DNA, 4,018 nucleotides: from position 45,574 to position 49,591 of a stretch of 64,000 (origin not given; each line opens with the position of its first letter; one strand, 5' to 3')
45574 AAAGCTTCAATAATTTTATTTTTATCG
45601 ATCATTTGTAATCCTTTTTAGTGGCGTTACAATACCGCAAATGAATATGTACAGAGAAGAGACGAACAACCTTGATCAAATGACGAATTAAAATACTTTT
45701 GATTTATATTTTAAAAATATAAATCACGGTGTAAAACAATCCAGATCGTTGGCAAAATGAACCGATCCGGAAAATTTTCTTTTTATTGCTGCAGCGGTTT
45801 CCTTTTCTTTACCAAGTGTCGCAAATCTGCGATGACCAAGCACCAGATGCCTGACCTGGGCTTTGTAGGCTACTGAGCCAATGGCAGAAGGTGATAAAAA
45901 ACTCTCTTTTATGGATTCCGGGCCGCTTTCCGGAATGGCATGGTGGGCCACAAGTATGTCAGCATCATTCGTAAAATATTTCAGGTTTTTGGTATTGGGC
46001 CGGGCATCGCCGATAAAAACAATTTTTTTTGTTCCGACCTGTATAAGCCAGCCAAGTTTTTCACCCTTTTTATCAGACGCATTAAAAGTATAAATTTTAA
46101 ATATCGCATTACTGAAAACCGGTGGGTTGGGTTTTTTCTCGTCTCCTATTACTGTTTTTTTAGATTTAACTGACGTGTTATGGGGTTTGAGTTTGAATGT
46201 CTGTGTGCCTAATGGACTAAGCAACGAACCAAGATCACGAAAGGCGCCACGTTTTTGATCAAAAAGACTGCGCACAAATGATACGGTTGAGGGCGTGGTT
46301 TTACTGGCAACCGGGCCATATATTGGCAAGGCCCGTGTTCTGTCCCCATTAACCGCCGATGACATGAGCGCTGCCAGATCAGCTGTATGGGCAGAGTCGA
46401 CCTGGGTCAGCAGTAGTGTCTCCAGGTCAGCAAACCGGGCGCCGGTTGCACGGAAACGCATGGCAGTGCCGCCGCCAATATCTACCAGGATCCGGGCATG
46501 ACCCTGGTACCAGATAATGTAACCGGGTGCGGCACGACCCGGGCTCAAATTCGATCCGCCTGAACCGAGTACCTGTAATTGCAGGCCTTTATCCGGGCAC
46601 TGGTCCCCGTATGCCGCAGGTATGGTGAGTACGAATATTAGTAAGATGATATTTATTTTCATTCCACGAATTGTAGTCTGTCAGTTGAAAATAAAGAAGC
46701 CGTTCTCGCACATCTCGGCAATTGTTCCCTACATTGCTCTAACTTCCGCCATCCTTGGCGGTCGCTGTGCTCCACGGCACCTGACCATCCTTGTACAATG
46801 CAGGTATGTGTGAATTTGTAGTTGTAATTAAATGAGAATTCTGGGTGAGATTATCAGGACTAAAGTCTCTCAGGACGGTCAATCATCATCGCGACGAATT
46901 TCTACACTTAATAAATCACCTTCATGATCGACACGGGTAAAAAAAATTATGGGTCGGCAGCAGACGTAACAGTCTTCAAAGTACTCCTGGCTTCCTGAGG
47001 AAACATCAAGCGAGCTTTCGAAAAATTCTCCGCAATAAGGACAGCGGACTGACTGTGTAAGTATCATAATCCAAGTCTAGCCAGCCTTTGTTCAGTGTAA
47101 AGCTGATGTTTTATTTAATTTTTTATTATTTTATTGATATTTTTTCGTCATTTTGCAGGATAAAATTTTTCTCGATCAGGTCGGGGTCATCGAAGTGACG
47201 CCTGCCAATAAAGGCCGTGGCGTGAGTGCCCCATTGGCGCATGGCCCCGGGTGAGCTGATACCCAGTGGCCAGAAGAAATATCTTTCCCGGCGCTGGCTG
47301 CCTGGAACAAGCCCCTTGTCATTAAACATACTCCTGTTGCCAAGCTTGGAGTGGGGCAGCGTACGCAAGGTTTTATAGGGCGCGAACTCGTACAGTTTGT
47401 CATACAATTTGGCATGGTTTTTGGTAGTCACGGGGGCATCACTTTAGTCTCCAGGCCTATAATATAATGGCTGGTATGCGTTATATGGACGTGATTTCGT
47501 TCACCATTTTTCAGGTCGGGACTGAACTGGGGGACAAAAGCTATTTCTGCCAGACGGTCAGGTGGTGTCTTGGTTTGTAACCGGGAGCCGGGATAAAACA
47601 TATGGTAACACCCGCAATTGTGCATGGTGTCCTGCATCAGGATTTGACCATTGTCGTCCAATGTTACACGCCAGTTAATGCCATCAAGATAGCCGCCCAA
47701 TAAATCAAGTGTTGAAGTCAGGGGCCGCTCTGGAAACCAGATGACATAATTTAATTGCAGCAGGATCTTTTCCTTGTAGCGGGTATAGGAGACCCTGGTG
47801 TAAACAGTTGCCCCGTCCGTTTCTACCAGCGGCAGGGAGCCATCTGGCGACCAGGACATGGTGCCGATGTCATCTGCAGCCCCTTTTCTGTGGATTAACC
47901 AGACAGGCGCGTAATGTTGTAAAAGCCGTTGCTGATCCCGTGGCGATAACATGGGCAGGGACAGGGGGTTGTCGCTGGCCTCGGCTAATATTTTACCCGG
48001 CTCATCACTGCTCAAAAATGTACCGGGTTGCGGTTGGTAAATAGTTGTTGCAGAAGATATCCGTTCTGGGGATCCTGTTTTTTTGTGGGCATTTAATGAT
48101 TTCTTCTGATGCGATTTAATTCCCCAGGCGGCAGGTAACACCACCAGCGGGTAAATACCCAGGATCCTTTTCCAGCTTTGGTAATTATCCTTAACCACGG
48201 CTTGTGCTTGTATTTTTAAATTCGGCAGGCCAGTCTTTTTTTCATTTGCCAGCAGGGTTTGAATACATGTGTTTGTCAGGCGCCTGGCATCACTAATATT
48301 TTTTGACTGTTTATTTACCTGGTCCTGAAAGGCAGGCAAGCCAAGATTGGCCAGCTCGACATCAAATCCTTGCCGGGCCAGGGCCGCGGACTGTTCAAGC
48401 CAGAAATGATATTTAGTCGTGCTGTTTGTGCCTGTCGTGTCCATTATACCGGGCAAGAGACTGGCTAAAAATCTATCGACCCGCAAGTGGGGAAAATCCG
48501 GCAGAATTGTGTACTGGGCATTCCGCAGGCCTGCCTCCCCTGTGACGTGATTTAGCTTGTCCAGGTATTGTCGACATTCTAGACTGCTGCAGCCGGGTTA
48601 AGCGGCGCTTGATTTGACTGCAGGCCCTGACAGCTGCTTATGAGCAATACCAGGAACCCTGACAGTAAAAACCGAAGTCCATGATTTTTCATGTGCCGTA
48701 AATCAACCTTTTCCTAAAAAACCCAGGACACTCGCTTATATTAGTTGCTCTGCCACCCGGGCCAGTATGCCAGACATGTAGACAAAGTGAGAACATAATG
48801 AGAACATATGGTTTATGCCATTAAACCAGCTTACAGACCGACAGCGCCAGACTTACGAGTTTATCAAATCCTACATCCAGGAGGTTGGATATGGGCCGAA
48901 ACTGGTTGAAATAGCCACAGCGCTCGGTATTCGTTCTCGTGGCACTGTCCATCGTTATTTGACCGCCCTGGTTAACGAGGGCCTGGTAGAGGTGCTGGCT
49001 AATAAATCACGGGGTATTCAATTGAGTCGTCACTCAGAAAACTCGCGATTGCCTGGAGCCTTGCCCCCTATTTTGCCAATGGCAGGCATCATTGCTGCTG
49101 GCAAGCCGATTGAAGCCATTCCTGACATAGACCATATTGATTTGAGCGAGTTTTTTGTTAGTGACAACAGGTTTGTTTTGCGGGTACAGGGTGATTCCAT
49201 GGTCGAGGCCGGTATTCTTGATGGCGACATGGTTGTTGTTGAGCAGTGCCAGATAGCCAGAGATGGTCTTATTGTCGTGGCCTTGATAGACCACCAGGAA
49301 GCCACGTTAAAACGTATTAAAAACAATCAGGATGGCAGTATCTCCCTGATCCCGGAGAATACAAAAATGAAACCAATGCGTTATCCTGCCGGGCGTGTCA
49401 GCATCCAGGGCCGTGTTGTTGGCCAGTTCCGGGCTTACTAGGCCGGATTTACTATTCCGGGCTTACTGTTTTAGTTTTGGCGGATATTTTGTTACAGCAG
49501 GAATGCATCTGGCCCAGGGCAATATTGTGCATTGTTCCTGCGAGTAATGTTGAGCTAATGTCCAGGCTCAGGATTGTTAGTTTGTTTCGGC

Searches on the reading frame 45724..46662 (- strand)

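Call 57: search_protein_families(library=pfam, proteins=[window:45724-46662:-], max_evalue=0.01)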
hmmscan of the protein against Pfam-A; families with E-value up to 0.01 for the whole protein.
window:45724-46662:- (312 aa): 1 family
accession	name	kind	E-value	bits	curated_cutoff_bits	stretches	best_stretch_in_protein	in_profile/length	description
PF12706.13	Lactamase_B_2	-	0.00014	22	27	1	57-277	2-199/200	Beta-lactamase superfamily domain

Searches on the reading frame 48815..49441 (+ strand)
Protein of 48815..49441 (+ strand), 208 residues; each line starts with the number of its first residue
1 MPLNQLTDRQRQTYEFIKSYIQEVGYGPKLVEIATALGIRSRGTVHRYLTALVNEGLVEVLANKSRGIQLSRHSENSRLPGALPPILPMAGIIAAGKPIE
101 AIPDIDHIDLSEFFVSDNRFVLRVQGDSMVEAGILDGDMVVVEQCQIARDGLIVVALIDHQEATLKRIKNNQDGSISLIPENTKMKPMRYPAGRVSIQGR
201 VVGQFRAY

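Call 3: search_protein_families(library=pfam, proteins=[window:48815-49441:+], max_evalue=10)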
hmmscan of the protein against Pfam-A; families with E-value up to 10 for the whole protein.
window:48815-49441:+ (208 aa): 13 families
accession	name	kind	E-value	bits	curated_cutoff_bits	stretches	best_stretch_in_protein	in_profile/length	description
PF00717.28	Peptidase_S24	-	9e-28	96.8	23.3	1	89-202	2-116/116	Peptidase S24-like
PF01726.22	LexA_DNA_bind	-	1.7e-15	57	23.7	1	5-67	3-65/65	LexA DNA binding domain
PF09339.16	HTH_IclR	-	7.4e-06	26.1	22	1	29-59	20-49/52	IclR helix-turn-helix domain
PF08279.18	HTH_11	-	0.0019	18.5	25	1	32-69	20-55/55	HTH domain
PF13412.12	HTH_24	-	0.0063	16.5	21.9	1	32-59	22-48/48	Winged helix-turn-helix DNA-binding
PF13551.12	HTH_29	-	0.0072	16.8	28.1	1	30-67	15-49/64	Winged helix-turn helix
PF12802.13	MarR_2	-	0.013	16.1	27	1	31-61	24-53/61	MarR family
PF01022.26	HTH_5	-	0.04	14.2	22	1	32-59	20-46/47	Bacterial regulatory protein, arsR family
PF13545.12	HTH_Crp_2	-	0.063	13.7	27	1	32-63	27-56/70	Crp-like helix-turn-helix domain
PF01978.25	TrmB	-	0.11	12.7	25.6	1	31-61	26-55/68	Sugar-specific transcriptional regulator TrmB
PF00392.27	GntR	-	0.14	12.3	27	1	28-64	25-60/64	Bacterial regulatory proteins, gntR family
PF04703.18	FaeA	-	0.15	12.8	20.7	1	17-59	5-46/62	FaeA-like protein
PF25213.1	HVO_A0261_N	-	0.18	12.2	35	1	33-59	30-55/86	HVO_A0261 N-terminal domain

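Call 4: search_protein_families(library=ncbifam, proteins=[window:48815-49441:+], max_evalue=10)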
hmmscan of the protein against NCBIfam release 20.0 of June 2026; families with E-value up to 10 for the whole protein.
window:48815-49441:+ (208 aa): 7 families
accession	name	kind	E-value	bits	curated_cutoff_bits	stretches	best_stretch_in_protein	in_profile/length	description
TIGR00498.1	lexA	equivalog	7.6e-51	172.6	110.95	1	4-207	2-201/203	transcriptional repressor LexA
NF007621.2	PRK10276.1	subfamily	2.4e-16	59.8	110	1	107-199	15-108/115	translesion error-prone DNA polymerase V autoproteolytic subunit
NF051876.1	transXXX_HumD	equivalog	0.0062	16.5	120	1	126-171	34-78/129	HumD family translesion DNA polymerase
TIGR01884.1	cas_HTH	subfamily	0.017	14.5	60.2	1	31-70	160-198/202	CRISPR-associated CARF protein Csa3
NF048000.1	ECH1013_TF_S24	equivalog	0.019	14.9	300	1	120-207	114-203/204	ECH_1013 family putative transcriptional regulator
NF008273.0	PRK11050.1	equivalog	0.022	14.4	153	1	15-72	43-96/156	manganese-binding transcriptional regulator MntR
NF008886.0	PRK11920.1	equivalog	0.08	12.6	193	1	29-76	26-72/153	iron-responsive transcriptional regulator RirA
